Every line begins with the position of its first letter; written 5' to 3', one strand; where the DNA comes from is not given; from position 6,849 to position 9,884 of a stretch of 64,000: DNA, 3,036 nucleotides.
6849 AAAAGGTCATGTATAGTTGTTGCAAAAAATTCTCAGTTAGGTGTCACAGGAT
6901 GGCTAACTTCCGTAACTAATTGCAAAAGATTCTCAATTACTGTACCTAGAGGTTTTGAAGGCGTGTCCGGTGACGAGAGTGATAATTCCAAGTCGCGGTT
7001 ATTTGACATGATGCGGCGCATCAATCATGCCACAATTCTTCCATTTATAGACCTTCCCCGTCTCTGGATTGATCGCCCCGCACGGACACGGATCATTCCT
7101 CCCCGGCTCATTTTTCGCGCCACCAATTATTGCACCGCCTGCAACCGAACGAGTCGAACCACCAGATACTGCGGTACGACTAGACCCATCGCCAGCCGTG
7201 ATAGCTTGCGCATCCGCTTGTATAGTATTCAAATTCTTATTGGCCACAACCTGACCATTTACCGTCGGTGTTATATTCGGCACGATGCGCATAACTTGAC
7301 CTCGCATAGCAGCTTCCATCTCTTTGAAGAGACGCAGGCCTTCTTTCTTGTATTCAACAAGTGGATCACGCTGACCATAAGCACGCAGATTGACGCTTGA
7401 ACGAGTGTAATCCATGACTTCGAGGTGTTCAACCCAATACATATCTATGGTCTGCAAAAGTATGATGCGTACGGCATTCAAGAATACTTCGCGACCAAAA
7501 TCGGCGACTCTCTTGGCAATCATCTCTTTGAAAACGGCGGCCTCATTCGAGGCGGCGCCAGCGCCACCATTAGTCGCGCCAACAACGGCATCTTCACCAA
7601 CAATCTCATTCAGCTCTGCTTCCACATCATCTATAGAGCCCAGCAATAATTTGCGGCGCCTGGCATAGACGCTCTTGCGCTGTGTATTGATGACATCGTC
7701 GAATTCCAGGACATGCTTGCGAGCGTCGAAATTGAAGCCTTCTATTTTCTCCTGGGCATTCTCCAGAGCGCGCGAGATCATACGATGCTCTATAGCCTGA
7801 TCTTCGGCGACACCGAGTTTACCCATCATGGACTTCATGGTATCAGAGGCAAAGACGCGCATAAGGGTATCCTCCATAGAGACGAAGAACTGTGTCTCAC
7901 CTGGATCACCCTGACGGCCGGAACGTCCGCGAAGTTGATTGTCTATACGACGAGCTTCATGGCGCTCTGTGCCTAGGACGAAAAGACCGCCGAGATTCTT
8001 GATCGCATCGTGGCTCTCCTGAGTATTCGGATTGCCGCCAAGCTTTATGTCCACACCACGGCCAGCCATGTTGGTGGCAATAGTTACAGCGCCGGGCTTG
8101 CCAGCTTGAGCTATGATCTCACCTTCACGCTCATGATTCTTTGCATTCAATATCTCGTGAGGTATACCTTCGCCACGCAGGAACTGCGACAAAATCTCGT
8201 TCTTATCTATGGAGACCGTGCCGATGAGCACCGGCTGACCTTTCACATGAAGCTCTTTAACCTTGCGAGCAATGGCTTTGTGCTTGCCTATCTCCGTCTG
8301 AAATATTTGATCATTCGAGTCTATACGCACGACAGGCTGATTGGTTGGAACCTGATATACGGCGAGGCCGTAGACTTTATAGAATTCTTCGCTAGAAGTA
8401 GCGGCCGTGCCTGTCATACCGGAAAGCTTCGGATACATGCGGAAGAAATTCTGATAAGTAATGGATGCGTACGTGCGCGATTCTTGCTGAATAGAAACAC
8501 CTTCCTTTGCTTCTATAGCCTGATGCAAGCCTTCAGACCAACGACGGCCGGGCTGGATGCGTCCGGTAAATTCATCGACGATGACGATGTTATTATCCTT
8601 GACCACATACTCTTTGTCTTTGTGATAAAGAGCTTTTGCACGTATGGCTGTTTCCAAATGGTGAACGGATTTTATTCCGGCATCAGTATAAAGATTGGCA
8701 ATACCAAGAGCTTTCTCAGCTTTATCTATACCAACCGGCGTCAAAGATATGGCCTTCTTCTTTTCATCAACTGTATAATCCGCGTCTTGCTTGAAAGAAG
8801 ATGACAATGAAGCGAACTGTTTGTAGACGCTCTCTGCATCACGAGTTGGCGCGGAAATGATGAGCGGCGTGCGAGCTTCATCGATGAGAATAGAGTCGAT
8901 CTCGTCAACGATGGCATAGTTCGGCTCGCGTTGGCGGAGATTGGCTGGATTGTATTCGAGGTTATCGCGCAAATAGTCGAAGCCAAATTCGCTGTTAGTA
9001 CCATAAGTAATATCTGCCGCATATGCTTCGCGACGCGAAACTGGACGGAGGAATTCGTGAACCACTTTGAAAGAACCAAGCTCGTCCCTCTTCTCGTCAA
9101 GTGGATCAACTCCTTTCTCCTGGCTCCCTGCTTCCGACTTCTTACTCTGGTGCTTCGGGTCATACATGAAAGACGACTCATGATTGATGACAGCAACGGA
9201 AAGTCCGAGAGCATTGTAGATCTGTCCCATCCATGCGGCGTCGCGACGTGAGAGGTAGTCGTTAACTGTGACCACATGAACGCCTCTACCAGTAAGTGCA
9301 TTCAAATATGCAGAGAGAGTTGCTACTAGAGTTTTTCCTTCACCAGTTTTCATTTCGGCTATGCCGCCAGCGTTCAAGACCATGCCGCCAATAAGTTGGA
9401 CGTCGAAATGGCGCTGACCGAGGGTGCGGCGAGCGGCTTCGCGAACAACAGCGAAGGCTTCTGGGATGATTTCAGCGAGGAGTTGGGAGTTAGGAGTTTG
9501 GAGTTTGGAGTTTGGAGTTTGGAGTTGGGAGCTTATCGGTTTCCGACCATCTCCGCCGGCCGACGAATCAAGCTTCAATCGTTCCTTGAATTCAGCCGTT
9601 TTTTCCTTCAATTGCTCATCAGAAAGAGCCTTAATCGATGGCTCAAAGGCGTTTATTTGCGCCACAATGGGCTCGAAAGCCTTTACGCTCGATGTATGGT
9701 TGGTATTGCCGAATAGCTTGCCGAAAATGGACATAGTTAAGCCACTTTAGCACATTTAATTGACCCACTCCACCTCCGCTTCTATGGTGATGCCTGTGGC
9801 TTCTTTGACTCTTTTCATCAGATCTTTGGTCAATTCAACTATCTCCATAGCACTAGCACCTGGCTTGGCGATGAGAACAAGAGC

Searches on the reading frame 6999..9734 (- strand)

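Call 16: search_protein_families(library=pfam, proteins=[window:6999-9734:-], max_evalue=0.00001)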
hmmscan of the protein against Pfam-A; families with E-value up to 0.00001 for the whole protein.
window:6999-9734:- (911 aa): 4 families
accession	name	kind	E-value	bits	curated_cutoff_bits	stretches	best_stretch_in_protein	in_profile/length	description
PF07517.20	SecA_DEAD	-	5.5e-119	397.2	24.6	1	8-451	5-289/290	SecA DEAD-like domain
PF21090.3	P-loop_SecA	-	3.3e-79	265.7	27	2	467-573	1-107/205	SecA P-loop domain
PF07516.18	SecA_SW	-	3.7e-45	154.9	26.7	2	735-819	115-197/200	SecA Wing and Scaffold domain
PF01043.26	SecA_PP_bind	-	4.9e-40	137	23.5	1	301-408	3-110/110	SecA preprotein cross-linking domain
